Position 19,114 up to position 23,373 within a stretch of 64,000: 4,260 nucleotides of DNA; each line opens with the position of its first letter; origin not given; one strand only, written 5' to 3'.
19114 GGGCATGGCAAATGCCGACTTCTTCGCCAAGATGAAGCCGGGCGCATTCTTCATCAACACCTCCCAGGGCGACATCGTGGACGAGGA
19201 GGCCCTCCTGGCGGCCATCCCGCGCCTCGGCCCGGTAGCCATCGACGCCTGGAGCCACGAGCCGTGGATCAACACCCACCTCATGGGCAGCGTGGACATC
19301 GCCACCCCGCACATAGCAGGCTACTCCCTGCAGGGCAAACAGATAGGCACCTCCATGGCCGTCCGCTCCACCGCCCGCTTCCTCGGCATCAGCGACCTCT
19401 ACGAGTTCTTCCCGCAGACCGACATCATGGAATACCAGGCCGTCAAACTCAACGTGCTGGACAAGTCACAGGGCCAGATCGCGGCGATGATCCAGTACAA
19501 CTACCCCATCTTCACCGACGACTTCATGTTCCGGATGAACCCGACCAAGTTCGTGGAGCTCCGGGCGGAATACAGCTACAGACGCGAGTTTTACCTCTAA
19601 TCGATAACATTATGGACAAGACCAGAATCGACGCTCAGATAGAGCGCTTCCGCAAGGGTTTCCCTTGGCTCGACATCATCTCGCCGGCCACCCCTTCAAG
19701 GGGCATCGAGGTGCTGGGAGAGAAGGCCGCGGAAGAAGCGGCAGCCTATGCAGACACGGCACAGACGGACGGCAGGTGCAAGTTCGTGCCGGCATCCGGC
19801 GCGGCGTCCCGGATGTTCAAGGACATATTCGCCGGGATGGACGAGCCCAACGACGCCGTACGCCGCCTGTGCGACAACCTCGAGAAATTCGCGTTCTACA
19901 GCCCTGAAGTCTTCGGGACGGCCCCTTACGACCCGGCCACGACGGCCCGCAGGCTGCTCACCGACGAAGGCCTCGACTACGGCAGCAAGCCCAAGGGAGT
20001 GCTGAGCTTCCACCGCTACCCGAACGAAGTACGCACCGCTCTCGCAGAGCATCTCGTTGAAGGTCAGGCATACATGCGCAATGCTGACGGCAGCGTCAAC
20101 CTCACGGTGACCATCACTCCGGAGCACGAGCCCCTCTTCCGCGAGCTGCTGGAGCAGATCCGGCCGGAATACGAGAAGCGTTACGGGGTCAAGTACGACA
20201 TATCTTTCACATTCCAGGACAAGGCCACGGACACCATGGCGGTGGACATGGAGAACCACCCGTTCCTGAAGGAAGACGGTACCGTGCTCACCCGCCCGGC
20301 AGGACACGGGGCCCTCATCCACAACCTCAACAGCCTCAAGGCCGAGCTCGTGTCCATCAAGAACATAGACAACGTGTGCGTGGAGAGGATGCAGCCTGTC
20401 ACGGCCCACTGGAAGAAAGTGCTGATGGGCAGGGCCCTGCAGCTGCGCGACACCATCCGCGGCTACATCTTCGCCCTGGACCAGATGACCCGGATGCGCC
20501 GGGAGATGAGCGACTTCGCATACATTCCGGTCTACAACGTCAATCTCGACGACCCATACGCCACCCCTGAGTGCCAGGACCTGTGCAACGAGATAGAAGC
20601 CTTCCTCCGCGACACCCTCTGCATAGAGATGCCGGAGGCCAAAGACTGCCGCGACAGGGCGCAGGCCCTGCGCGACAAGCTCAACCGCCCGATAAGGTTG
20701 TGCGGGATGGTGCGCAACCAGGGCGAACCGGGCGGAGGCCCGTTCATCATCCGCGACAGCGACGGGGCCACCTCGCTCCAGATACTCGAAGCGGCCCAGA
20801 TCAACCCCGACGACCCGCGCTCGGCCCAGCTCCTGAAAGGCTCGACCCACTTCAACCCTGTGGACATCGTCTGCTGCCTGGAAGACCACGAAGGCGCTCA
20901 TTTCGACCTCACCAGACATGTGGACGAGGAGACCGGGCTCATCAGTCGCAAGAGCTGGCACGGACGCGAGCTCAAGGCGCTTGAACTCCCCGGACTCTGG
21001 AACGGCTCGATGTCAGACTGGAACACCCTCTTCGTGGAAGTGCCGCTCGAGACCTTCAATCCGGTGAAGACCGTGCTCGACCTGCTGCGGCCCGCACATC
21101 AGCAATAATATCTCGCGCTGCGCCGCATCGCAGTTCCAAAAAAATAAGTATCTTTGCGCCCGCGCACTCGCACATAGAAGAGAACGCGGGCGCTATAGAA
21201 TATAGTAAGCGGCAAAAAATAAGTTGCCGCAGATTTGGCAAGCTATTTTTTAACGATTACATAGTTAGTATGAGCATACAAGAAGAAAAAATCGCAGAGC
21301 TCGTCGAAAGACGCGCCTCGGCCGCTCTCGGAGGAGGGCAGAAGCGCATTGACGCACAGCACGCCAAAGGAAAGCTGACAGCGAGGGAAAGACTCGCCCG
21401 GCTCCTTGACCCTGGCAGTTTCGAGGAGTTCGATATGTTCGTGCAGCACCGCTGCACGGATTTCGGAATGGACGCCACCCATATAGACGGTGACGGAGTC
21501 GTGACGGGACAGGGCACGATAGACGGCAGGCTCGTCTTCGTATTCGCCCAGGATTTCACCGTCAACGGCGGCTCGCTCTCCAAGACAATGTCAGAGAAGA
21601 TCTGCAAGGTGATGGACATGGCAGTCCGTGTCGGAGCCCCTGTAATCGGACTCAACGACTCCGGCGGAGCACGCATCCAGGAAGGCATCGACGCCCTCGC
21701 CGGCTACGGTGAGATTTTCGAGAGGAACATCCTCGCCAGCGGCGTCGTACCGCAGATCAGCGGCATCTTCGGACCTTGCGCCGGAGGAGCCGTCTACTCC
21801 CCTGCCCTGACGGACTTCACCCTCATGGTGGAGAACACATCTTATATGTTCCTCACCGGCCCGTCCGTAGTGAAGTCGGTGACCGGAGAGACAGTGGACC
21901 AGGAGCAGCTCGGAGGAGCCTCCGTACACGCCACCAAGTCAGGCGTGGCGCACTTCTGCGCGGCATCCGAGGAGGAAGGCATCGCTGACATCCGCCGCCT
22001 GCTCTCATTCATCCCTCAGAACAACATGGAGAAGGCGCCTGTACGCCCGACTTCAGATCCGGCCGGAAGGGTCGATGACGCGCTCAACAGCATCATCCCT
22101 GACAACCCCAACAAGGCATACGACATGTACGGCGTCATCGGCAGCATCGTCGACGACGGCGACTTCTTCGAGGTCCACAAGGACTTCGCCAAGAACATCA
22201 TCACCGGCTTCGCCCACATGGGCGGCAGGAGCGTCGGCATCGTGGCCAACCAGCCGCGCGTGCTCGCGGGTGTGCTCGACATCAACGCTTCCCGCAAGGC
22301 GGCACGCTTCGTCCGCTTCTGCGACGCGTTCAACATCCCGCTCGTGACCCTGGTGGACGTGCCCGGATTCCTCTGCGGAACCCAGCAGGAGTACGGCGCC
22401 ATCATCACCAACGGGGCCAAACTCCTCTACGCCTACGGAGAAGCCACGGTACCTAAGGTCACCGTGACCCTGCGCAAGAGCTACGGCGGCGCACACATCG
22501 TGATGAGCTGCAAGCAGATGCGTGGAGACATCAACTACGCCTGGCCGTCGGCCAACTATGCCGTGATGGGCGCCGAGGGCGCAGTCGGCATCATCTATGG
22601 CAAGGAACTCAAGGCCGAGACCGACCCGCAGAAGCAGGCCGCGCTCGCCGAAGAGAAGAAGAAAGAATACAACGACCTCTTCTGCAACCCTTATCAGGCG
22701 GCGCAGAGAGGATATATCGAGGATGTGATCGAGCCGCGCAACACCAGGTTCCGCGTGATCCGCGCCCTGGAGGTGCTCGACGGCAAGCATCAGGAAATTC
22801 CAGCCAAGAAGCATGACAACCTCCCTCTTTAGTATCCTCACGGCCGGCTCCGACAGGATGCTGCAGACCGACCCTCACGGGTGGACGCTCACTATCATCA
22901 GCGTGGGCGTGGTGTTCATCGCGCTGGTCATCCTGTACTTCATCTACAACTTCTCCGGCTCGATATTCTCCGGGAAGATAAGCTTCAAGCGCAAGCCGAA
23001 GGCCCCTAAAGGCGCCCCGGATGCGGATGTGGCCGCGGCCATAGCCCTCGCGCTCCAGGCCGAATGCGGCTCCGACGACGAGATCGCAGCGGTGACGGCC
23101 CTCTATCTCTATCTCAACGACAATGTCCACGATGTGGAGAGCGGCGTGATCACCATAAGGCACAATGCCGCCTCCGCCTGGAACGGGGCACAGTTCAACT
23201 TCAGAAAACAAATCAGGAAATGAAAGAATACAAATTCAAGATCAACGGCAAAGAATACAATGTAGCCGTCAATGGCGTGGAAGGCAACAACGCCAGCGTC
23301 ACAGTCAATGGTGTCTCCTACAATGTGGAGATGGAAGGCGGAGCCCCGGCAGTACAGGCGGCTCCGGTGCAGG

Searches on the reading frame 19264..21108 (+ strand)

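Call 7: search_protein_families(library=pfam, proteins=[window:19264-21108:+])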
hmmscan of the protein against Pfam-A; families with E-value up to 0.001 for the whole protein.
window:19264-21108:+ (614 aa): 1 family
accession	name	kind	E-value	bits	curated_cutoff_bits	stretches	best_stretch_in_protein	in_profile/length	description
PF14134.11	DUF4301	-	1.9e-174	581.7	27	2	115-417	11-334/507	Domain of unknown function (DUF4301)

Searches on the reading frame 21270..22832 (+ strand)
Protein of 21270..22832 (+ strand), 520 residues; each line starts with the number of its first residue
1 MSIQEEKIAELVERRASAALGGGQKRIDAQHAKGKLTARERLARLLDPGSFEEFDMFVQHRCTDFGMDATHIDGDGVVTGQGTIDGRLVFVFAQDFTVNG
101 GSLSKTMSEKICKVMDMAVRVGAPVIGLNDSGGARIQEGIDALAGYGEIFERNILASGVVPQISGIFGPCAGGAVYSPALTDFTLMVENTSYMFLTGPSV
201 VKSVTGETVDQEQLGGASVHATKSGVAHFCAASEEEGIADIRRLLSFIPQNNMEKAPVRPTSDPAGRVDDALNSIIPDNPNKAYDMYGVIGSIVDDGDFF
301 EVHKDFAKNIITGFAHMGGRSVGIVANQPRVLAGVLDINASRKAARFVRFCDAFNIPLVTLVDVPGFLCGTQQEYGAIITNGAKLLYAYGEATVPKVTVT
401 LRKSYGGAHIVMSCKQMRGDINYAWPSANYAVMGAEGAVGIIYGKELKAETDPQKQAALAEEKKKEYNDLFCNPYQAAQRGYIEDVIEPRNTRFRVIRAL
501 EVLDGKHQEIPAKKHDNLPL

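Call 7: search_protein_families(library=pfam, proteins=[window:21270-22832:+])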
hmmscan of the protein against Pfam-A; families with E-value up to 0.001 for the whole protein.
window:21270-22832:+ (520 aa): 2 families
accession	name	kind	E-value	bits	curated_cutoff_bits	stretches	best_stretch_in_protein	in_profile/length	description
PF01039.27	Carboxyl_trans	-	6.8e-197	655.4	22.3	1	30-518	2-493/493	Carboxyl transferase domain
PF03255.19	ACCA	-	4.1e-12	46.3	23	1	308-451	92-239/310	Acetyl co-enzyme A carboxylase carboxyltransferase-like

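Call 10: find_encoding_contigs(protein=window:21270-22832:+, flank=3000, max_places=10)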
Protein window:21270-22832:+ (520 aa): 22 contigs read that carry it; 10 places shown.
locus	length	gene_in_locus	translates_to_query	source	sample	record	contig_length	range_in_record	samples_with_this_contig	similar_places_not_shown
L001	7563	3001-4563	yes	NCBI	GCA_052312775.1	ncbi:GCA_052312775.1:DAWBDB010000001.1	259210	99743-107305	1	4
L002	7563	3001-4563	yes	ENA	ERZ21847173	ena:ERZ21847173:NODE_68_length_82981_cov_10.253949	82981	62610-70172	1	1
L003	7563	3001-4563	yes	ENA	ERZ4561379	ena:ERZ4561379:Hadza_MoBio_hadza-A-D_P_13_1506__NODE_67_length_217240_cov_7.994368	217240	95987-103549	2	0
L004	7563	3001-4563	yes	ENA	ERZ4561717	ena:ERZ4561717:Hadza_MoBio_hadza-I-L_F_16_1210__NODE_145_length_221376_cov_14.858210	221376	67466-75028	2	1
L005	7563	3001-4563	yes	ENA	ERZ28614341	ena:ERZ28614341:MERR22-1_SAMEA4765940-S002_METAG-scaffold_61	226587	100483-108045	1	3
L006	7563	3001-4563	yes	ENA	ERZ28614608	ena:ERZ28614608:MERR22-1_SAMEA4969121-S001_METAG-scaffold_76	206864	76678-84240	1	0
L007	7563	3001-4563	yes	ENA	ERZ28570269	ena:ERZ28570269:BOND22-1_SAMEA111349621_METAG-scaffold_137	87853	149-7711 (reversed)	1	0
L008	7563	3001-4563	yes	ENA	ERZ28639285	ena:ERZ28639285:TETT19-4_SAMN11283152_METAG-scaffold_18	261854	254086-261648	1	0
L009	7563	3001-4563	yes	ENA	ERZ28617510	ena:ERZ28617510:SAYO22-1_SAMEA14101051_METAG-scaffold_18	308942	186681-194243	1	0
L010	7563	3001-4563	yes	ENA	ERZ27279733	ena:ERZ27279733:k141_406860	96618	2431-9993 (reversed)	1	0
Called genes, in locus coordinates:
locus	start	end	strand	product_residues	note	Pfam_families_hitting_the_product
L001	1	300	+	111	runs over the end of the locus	PF05258:DciA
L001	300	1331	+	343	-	PF00389:2-Hacid_dh, PF02826:2-Hacid_dh_C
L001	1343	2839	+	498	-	PF14134:DUF4301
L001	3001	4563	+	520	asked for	PF01039:Carboxyl_trans, PF03255:ACCA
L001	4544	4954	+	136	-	PF04277:OAD_gamma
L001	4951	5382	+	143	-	-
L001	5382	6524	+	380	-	PF03977:OAD_beta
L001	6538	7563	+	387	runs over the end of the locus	PF00165:HTH_AraC (faint), PF12833:HTH_18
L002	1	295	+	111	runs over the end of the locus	PF05258:DciA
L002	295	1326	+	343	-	PF00389:2-Hacid_dh, PF02826:2-Hacid_dh_C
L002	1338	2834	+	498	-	PF14134:DUF4301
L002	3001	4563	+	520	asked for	PF01039:Carboxyl_trans, PF03255:ACCA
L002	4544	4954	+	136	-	PF04277:OAD_gamma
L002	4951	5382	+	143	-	-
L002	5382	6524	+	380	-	PF03977:OAD_beta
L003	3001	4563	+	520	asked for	PF01039:Carboxyl_trans, PF03255:ACCA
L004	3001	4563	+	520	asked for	PF01039:Carboxyl_trans, PF03255:ACCA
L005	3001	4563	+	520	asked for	PF01039:Carboxyl_trans, PF03255:ACCA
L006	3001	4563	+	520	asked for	PF01039:Carboxyl_trans, PF03255:ACCA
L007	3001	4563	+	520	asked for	PF01039:Carboxyl_trans, PF03255:ACCA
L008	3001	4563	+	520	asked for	PF01039:Carboxyl_trans, PF03255:ACCA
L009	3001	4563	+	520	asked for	PF01039:Carboxyl_trans, PF03255:ACCA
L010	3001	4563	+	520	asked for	PF01039:Carboxyl_trans, PF03255:ACCA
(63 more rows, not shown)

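Call 28: list_cluster_members(proteins=[window:21270-22832:+, window:40342-42081:+])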
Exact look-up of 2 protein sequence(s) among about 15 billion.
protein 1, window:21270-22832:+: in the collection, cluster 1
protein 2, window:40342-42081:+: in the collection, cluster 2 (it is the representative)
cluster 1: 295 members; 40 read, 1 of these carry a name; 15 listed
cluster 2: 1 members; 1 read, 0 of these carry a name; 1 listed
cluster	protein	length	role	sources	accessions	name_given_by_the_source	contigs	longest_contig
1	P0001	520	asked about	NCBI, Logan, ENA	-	-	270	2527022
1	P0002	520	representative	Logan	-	-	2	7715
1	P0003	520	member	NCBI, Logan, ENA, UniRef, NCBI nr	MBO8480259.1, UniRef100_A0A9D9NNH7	MAG: acyl-CoA carboxylase subunit beta [Bacteroidetes bacterium] | Propionyl-CoA carboxylase beta chain n=1 Tax=Candidatus Cryptobacteroides avistercoris ... | acyl-CoA carboxylase subunit beta [Candidatus Cryptobacteroides avistercoris]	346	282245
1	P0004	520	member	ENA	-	-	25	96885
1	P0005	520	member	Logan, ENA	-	-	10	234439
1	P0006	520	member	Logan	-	-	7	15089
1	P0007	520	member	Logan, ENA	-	-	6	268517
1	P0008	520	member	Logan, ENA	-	-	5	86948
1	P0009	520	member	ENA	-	-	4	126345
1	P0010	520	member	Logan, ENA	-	-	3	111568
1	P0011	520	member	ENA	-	-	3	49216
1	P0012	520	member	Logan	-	-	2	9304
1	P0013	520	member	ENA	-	-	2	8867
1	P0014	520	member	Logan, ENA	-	-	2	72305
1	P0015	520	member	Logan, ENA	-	-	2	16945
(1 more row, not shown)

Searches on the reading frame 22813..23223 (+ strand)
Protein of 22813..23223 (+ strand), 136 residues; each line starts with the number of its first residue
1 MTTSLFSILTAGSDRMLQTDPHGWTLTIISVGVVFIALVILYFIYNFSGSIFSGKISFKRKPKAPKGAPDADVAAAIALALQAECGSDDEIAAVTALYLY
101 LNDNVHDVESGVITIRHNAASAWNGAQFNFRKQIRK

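Call 7: search_protein_families(library=pfam, proteins=[window:22813-23223:+])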
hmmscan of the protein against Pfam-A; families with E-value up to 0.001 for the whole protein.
window:22813-23223:+ (136 aa): 1 family
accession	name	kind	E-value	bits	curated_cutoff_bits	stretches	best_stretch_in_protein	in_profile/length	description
PF04277.18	OAD_gamma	-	1.9e-09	38.5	27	1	23-94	3-67/76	Oxaloacetate decarboxylase, gamma chain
